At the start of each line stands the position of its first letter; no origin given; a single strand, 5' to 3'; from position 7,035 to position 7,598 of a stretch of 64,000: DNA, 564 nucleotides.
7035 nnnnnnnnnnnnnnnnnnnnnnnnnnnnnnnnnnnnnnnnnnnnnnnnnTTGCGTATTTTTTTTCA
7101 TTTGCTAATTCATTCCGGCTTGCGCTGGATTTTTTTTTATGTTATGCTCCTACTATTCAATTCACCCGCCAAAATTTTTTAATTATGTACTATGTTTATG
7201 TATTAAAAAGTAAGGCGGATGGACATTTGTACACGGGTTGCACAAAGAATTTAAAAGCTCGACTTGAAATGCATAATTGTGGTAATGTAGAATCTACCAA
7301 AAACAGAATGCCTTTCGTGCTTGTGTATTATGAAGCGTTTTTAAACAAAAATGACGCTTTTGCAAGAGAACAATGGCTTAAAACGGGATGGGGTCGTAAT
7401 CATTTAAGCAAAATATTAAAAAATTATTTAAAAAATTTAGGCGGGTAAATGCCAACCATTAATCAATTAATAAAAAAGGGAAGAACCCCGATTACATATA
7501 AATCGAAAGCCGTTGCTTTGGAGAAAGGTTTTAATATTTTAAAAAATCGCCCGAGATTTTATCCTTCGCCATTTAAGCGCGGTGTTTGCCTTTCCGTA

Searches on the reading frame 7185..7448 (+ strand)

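Call 3: search_protein_families(library=pfam, proteins=[window:7185-7448:+], max_evalue=1)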
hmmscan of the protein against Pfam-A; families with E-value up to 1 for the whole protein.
window:7185-7448:+ (87 aa): 2 families
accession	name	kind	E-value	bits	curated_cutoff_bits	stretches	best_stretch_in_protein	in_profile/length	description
PF01541.30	GIY-YIG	-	3.6e-14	53.3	22.6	1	1-66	1-69/78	GIY-YIG catalytic domain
PF10544.15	T5orf172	-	0.0025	18.8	20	1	3-65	2-63/101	T5orf172 domain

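Call 4: search_protein_families(library=ncbifam, proteins=[window:7185-7448:+], max_evalue=1)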
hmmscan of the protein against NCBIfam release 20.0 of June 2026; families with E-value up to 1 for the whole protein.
window:7185-7448:+ (87 aa): 4 families
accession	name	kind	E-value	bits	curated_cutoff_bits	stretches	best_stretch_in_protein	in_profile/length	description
NF005906.0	PRK07883.1-4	equivalog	0.00021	19.8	495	1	4-38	218-252/563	DEDD exonuclease domain-containing protein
TIGR01453.1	grpIintron_endo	subfamily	0.0018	18.3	56.05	1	4-65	4-75/215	group I intron endonuclease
TIGR00691.1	spoT_relA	subfamily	0.082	11.2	499.2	1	19-80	573-634/687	RelA/SpoT family protein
NF005905.0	PRK07883.1-3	equivalog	0.26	9.8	508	1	4-34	229-259/581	DEDD exonuclease domain-containing protein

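Call 50: search_protein_families(library=padloc, proteins=[window:7185-7448:+], max_evalue=0.1)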
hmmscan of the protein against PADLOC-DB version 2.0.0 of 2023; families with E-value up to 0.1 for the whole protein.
window:7185-7448:+ (87 aa): 1 family
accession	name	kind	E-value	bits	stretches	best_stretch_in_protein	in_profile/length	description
PDLC01137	ST_Kinase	-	0.028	12.4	1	34-66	90-122/162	Serine/Threonine Kinase present with a putative adaptation module operon next to I-C systems in Rhodopirellula species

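Call 51: search_protein_families(library=phrogs, proteins=[window:7185-7448:+], max_evalue=0.1)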
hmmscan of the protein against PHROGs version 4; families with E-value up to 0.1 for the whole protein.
window:7185-7448:+ (87 aa): 5 families
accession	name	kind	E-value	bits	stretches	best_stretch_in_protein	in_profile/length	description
phrog_314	-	DNA, RNA and nucleotide metabolism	0.00071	19.6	1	1-65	178-249/574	homing endonuclease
phrog_5123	-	DNA, RNA and nucleotide metabolism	0.0038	18.2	1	1-40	1-40/152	homing endonuclease with GIY-YIG motif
phrog_18781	-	unknown function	0.018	15.4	1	3-55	8-57/222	-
phrog_12425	-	unknown function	0.049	14.7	1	54-83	18-47/131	-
phrog_4284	-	unknown function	0.076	13.8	1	3-28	86-111/171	-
